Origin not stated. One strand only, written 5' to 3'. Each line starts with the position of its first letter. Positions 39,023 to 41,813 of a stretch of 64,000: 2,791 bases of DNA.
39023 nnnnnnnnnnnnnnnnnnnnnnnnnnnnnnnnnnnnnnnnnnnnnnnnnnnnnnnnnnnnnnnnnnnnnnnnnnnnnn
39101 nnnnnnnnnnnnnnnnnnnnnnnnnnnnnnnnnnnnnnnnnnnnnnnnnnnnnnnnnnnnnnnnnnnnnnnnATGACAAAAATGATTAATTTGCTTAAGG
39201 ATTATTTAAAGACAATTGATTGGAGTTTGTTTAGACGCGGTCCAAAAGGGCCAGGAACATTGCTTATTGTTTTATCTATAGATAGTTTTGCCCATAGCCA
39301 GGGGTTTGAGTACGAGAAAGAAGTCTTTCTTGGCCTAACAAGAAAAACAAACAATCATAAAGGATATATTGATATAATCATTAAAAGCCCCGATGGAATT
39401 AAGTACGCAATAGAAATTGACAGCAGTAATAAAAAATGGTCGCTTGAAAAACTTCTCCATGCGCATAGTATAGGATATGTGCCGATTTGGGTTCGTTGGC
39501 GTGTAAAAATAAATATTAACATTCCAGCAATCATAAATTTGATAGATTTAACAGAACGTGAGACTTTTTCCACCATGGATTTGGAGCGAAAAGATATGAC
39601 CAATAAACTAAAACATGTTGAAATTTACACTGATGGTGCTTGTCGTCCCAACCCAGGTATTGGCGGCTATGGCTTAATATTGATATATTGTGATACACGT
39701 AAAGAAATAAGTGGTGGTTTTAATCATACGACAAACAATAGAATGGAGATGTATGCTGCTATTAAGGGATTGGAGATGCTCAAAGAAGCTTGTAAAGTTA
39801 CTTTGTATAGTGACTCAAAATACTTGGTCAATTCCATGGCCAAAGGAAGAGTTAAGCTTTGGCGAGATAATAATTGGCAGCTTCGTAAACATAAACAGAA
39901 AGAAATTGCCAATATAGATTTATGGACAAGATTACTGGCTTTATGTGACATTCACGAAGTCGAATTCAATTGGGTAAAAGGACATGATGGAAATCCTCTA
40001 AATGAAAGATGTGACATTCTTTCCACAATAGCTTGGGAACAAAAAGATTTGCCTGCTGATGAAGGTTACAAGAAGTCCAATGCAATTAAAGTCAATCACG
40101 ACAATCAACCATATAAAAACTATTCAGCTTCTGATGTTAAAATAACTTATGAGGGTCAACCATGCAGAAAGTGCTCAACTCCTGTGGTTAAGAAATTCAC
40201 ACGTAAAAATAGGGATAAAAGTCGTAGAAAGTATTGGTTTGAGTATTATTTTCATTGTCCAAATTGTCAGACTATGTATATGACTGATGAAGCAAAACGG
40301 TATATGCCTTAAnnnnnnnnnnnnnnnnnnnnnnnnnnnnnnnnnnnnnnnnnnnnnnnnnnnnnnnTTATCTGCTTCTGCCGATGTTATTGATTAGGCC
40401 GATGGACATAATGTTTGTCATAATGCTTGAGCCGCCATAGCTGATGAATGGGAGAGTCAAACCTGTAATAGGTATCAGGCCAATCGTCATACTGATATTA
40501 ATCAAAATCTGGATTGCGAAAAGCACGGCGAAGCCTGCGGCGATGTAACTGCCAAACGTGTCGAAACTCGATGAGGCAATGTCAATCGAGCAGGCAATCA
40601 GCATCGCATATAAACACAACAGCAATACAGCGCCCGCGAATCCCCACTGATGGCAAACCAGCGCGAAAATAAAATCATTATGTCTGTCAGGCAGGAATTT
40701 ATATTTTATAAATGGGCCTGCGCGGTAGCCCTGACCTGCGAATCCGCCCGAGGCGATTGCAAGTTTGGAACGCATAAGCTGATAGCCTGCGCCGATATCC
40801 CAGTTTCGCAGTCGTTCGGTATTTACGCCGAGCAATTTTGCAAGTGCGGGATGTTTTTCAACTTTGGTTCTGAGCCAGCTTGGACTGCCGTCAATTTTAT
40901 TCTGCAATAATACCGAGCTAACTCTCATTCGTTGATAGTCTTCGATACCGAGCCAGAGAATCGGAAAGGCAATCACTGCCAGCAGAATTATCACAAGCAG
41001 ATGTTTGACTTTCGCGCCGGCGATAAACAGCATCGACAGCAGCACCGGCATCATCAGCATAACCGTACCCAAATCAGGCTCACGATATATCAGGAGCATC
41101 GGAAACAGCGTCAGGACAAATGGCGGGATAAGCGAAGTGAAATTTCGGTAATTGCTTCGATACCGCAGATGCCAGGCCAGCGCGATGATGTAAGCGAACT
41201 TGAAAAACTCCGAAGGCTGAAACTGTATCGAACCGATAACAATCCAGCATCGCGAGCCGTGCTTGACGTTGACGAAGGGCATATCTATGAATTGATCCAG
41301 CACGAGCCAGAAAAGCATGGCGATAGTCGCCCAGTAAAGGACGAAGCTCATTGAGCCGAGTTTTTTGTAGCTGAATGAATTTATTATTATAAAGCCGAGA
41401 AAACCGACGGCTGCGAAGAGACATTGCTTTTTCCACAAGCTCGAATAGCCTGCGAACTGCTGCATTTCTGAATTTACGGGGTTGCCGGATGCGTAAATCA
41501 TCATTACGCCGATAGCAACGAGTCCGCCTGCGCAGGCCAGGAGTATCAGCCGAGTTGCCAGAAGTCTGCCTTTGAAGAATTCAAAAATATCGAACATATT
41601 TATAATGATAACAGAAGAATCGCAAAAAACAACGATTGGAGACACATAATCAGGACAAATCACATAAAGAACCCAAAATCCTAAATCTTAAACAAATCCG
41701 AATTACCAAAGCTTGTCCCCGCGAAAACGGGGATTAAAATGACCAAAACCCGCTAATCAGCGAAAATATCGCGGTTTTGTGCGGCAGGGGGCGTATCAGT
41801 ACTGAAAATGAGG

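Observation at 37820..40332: AT-rich 2.5-kb two-gene islet bracketed by a 13-bp direct repeat: candidate uncharacterised defence-type module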

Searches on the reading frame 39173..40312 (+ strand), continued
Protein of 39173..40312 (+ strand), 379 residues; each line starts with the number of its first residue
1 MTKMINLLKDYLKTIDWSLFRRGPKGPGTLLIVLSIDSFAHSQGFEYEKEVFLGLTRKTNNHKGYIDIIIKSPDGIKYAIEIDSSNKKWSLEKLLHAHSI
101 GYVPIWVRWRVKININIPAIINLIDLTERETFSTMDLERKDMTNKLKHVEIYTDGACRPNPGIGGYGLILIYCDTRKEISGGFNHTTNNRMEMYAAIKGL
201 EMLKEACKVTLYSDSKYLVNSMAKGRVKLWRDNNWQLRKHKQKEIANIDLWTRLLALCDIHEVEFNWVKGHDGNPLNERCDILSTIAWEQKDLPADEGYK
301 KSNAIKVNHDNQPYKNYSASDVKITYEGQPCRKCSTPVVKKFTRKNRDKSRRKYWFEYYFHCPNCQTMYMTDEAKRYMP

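Call 81: list_cluster_members(proteins=[window:39173-40309:+, window:38030-39145:+, P0099])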
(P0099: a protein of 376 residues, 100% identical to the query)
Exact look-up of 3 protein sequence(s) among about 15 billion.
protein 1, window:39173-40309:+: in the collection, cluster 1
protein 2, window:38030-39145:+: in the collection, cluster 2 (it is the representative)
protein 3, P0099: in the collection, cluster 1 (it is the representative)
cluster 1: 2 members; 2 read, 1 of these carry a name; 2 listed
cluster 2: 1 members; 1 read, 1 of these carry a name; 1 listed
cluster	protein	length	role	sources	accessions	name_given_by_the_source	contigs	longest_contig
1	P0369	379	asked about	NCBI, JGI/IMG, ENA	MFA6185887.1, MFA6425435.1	MAG: ribonuclease HI [Phycisphaerae bacterium] | ribonuclease HI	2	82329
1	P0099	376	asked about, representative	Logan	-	-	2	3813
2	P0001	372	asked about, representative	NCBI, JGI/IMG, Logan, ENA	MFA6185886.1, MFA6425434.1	MAG: DUF3800 domain-containing protein [Phycisphaerae bacterium] | hypothetical protein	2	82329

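Call 85: list_cluster_members(proteins=[P0113, P0122, P0133, P0144, P0150, P0167, P0168, P0179, P0180, P0209])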
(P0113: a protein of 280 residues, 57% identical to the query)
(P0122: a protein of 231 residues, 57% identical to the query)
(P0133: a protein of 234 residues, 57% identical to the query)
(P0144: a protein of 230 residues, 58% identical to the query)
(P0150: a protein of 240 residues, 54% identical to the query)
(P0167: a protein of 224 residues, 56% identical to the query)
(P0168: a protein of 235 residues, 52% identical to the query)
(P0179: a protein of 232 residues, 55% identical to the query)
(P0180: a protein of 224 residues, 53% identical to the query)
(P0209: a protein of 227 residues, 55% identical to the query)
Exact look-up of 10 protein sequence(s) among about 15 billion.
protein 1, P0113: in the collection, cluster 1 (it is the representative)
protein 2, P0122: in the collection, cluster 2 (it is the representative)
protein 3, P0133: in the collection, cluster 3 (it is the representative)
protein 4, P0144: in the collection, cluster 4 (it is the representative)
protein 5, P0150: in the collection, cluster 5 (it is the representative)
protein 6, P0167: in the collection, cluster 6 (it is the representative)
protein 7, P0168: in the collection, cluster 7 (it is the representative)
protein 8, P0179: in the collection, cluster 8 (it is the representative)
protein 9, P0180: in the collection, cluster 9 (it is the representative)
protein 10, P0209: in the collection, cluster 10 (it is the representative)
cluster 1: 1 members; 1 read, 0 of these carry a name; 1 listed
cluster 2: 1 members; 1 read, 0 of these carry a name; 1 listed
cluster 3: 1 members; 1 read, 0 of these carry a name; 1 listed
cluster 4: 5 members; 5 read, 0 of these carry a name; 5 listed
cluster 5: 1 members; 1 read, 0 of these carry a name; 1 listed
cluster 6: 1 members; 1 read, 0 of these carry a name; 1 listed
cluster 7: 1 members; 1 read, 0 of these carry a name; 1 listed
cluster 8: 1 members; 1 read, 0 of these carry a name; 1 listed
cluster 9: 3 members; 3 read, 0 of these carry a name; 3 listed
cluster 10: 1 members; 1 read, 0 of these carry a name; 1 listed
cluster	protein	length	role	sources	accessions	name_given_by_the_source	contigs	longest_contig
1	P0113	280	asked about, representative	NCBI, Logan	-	-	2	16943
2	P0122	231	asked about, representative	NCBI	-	-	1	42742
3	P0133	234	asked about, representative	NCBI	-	-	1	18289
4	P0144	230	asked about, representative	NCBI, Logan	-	-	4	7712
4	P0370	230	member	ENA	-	-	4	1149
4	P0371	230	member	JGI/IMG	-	-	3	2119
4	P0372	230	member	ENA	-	-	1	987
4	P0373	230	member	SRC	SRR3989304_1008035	-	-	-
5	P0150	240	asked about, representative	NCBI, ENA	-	-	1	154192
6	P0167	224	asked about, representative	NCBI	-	-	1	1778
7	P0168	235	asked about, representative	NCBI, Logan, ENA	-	-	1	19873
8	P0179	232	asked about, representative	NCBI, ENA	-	-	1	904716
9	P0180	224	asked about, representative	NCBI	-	-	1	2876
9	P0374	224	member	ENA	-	-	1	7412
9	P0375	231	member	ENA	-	-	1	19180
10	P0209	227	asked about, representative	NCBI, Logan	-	-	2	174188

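Call 97: find_encoding_contigs(protein=P0111, flank=6000, max_places=2)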
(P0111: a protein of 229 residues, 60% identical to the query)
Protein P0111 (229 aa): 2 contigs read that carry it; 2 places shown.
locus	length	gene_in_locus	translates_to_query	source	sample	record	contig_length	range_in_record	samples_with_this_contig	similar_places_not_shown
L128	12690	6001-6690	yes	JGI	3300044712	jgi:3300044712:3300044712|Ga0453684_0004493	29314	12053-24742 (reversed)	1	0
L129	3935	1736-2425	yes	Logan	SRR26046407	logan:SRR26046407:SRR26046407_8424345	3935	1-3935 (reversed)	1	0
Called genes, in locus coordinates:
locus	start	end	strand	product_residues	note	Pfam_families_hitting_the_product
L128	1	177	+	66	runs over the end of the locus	-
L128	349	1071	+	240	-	PF00004:AAA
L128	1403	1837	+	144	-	-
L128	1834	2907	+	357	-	-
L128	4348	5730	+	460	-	PF02661:Fic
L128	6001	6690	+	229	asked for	PF00075:RNase_H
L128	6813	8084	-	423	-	PF00078:RVT_1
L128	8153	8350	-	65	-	-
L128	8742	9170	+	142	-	-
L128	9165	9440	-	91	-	PF13358:DDE_3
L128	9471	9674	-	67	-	PF13358:DDE_3 (weak)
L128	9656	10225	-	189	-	PF13384:HTH_23, PF13518:HTH_28 (weak), PF13551:HTH_29, PF13565:HTH_32, PF13592:HTH_33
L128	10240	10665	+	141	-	-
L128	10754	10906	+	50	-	-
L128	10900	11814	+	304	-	-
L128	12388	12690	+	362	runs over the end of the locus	PF00239:Resolvase, PF07508:Recombinase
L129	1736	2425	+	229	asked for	PF00075:RNase_H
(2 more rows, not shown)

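Call 98: search_protein_families(library=padloc, proteins=[L128:6813-8084:-, L128:4348-5730:+, L128:6001-6690:+, L128:1834-2907:+, L111:7092-7598:+, L111:4934-5620:+, L111:3720-4778:+, L111:2813-3496:+, L111:7754-8677:+], max_evalue=0.001)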
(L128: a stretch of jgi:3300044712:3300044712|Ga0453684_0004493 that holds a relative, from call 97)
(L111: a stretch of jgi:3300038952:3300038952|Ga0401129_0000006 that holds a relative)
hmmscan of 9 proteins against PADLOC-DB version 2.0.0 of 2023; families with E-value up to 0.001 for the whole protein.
L128:6813-8084:- (423 aa): 82 families (the best 25 are shown)
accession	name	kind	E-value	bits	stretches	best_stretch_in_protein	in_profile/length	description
PDLC01136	RT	-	4.2e-63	211.2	1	10-302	4-259/263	RT (reverse transcriptase)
PDLC02063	Cas1_IIIb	-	8.5e-39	131.6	1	17-358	14-279/617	-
PDLC03754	RT_UG17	-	5.9e-35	118.9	1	9-329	8-298/429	DRT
PDLC03759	RT_UG21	-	4.5e-28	96.3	1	14-329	4-316/503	DRT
PDLC03756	RT_UG19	-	6.5e-24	82.9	1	9-255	4-251/562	DRT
PDLC03764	RT_UG26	-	4.1e-23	79.8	1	47-324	37-295/398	DRT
PDLC03766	Drt9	-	8.6e-23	78.9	1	54-263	74-263/488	DRT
PDLC03768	Drt3a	-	1.7e-20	71.9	1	90-341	94-313/411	DRT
PDLC03757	Drt2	-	1.1e-19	68.8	1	205-307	286-388/502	DRT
PDLC01607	RT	-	2.2e-19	68.3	1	73-300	1-160/161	"CAS-I,CAS-II,CAS-III,CAS-IV,CAS-V,CAS-VI; acquisition_associated"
PDLC03760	RT_UG22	-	2.1e-18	64.6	2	205-256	166-217/476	DRT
PDLC03779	RT_UG4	-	4.4e-18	63.4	1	32-327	18-284/307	DRT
PDLC03778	RT_UG39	-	2.7e-17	61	2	202-275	289-363/541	DRT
PDLC03688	HEase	-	1.6e-15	54.9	1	51-242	67-246/599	homing endonuclease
PDLC03755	RT_UG18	-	3.1e-14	51.2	1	87-313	67-273/295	DRT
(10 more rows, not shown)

L128:4348-5730:+ (460 aa): 9 families
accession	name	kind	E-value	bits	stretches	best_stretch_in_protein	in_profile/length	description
PDLC04840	PDC-S04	-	1.2e-27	95.2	1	51-241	9-203/227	-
PDLC03963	SoFic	-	1.7e-26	91.5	1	22-295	26-300/361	-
PDLC04836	PDC-S04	-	7e-16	56.1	1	60-257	32-231/244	-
PDLC04839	PDC-S04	-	9.3e-16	56.1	1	90-250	35-199/205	-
PDLC04837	PDC-S04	-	9.2e-13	46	1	58-253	30-224/234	-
PDLC04838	PDC-S04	-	3.8e-11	41.2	1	112-217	61-168/209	-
PDLC04966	PDC-S24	-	2.9e-09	34.3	1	147-221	272-346/497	-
PDLC04842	PDC-S04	-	3e-07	28.4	1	120-212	48-131/202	-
PDLC04841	PDC-S04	-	7.5e-05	20.5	1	125-212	151-229/292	-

L128:6001-6690:+ (229 aa): 0 families

L128:1834-2907:+ (357 aa): 0 families

L111:7092-7598:+ (168 aa): 1 family
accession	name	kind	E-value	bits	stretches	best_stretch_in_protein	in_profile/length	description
PDLC03986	PD-Lambda-3_A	-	1.3e-41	140.2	1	14-152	19-150/159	-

L111:4934-5620:+ (228 aa): 0 families

L111:3720-4778:+ (352 aa): 1 family
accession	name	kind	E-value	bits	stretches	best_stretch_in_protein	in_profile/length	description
PDLC02334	AbiTii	-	7.1e-09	34.3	1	9-52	1-44/185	AbiTii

L111:2813-3496:+ (227 aa): 0 families

L111:7754-8677:+ (307 aa): 0 families

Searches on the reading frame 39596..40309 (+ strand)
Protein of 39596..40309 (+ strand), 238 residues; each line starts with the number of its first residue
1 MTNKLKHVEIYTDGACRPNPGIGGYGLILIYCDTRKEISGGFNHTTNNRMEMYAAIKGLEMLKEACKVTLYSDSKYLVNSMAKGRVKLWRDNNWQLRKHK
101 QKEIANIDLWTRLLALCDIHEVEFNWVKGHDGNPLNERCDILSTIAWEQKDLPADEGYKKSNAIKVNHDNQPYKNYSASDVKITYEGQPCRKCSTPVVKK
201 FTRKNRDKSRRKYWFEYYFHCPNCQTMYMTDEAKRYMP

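Call 100: search_dna_similar(query=window:39596-40309:+, collection=plasmids, mode=protein, max_rows=15)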
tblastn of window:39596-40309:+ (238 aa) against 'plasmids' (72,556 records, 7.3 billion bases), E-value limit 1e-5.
Records with a match: 790; places in all: 797; records where one place covers at least 80% of the query: 3.
Best place of each record, by identity: <60% 790.
By first word of the organism name: Klebsiella 335; Escherichia 195; Enterobacter 68; Salmonella 46; Bacillus 42; Citrobacter 14; Cronobacter 9; Shigella 7; Deinococcus 5; Microvirga 5; and 35 more.
By predicted mobility (MOB-suite, as given by PLSDB): non-mobilizable 767; mobilizable 13; conjugative 10.
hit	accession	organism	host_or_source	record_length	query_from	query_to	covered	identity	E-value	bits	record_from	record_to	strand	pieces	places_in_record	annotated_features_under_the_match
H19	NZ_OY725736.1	Monoglobus pectinilyticus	-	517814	5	167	68%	48.5%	2e-30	125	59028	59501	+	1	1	rnhA: ribonuclease HI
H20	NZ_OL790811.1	Proteus mirabilis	-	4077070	6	166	68%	47.2%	1e-27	117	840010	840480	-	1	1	none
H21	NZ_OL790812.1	Proteus mirabilis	-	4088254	6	166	68%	47.2%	1e-27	117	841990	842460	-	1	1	none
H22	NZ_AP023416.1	Vescimonas fastidiosa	Homo sapiens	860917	5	144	59%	52.9%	4e-33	133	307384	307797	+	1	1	rnhA: ribonuclease HI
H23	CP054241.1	Escherichia coli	Homo sapiens,bone infection of foot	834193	5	159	65%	47.1%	2e-27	116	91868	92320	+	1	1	rnhA: ribonuclease HI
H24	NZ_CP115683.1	Klebsiella oxytoca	Homo sapiens,blood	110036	4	204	84%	36.1%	2e-23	105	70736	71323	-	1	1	rnhA: ribonuclease HI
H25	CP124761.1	Klebsiella michiganensis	Homo sapiens,Rectal Swab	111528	4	204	84%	36.1%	2e-23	105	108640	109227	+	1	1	rnhA: ribonuclease HI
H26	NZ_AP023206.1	Escherichia coli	Homo sapiens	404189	5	159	65%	46.5%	4e-27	115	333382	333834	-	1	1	rnhA: ribonuclease HI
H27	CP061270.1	Escherichia coli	Sheep,cell culture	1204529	5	159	65%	46.5%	7e-27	115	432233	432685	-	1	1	rnhA: ribonuclease HI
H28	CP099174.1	Escherichia coli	culture,Pooled soil sample collected ...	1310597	5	159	65%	46.5%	7e-27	115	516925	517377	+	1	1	rnhA: ribonuclease HI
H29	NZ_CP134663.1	Escherichia coli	Larus michahellis,bacteria,cloaca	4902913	5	159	65%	46.5%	7e-27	115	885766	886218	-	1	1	none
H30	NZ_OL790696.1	Escherichia coli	-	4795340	5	159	65%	46.5%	7e-27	115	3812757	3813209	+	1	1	none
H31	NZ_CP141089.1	Escherichia coli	Homo sapiens,Infected Human Urine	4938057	5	159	65%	46.5%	7e-27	115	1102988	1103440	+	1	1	none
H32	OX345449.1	Salmonella enterica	-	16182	5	159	65%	46.5%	3e-26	113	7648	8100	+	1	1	none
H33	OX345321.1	Salmonella enterica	-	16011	5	159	65%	46.5%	3e-26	113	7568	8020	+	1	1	none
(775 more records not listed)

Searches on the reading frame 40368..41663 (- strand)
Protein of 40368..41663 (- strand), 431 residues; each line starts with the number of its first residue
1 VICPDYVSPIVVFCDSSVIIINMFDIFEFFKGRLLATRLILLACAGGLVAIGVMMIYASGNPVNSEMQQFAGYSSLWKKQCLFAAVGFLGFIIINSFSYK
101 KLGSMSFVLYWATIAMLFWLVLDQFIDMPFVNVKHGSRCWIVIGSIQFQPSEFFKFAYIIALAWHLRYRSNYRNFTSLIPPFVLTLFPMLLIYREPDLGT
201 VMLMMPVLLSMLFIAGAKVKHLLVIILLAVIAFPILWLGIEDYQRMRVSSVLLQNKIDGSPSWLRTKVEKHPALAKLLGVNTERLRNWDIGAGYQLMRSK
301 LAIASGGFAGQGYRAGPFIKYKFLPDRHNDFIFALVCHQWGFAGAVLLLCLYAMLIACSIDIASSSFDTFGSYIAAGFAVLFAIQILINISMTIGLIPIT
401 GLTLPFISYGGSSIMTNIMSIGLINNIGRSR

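Call 5: search_protein_families(library=pfam, proteins=[window:40368-41663:-], max_evalue=0.1)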
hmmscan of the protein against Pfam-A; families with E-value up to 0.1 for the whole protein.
window:40368-41663:- (431 aa): 1 family
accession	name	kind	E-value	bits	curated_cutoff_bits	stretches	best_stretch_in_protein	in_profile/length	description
PF01098.24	FTSW_RODA_SPOVE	-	6.9e-82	275.7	26.4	2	290-430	214-353/356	Cell cycle protein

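Call 21: find_related_loci(query=window:40368-41663:-, collection=genome_contigs, flank=10000)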
Query window:40368-41663:- (431 aa) in genome_contigs; peptide patterns used: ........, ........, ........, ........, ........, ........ (x = any residue, [..] = any of these).
40 stretches matched a pattern; 5 encode a relative of the query (tblastn E <= 1e-3); 5 distinct loci.
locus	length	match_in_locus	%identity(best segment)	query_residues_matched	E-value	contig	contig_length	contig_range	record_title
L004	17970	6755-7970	91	16-431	0e+0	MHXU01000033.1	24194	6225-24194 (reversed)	MAG: Planctomycetes bacterium GWC2_45_44 gwc2_scaffold_15701, whole genome shotgun sequence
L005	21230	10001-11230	71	19-429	0e+0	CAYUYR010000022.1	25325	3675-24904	MAG TPA_asm: uncultured Planctomycetaceae bacterium isolate SRP141376_co2_344 genome assembly, contig: NODE_4151_length_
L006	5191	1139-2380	78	19-431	0e+0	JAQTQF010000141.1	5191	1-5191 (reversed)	MAG: Phycisphaerae bacterium isolate STB_133 NODE_51057_length_5191_cov_2.542259_Sandtown_B, whole genome shotgun sequen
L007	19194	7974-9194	68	23-429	0e+0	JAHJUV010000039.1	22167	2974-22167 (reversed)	MAG: Planctomycetota bacterium isolate OSL_A.mb.29 OSL_A.mb.29_k141_57031, whole genome shotgun sequence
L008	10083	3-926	72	123-429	2e-155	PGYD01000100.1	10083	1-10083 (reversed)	MAG: Planctomycetes bacterium HGW-Planctomycetes-1 bjp_ig2158_scaffold_5774, whole genome shotgun sequence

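Call 72: search_protein_families(library=padloc, proteins=[L004:8170-8688:-, L004:8799-9635:-, L004:9959-10327:-, L006:2436-2735:-], max_evalue=0.01)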
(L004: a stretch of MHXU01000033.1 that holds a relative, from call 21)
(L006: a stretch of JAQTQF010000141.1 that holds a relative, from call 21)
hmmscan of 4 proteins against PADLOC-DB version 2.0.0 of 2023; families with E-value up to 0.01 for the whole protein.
L004:8170-8688:- (172 aa): 0 families

L004:8799-9635:- (278 aa): 3 families
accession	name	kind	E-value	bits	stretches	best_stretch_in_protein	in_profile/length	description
PDLC04920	PDC-S13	-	9.6e-114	377.5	1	4-272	1-273/286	-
PDLC04841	PDC-S04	-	9.1e-09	33.4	1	6-108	4-112/292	-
PDLC04962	PDC-S22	-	0.0053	13.8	1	143-210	162-228/281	-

L004:9959-10327:- (122 aa): 0 families

L006:2436-2735:- (99 aa): 1 family
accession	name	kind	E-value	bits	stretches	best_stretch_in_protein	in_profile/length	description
PDLC00024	DruG2|DruG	-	0.0078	12.2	1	39-86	548-595/939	Unknown function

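Call 73: search_protein_families(library=pfam, proteins=[L004:8170-8688:-, L004:8799-9635:-, L004:9959-10327:-, L006:2436-2735:-, L004:10556-11854:+], max_evalue=0.01)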
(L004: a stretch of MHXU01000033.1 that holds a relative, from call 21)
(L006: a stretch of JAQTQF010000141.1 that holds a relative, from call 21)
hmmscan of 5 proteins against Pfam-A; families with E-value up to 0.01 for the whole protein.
L004:8170-8688:- (172 aa): 0 families

L004:8799-9635:- (278 aa): 1 family
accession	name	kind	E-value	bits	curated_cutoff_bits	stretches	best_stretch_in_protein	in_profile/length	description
PF02498.22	Bro-N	-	6.8e-15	55.9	25.6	1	17-108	2-92/96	BRO family, N-terminal domain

L004:9959-10327:- (122 aa): 0 families

L006:2436-2735:- (99 aa): 1 family
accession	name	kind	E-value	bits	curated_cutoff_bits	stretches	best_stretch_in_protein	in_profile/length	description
PF10083.14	DUF2321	-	4.4e-19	69.1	24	1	6-95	63-156/157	Uncharacterized protein conserved in bacteria (DUF2321)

L004:10556-11854:+ (432 aa): 1 family
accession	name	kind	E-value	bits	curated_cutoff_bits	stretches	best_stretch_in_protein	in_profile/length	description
PF06245.16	DUF1015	-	1.7e-84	283.9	25.8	1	3-341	1-324/325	Protein of unknown function (DUF1015)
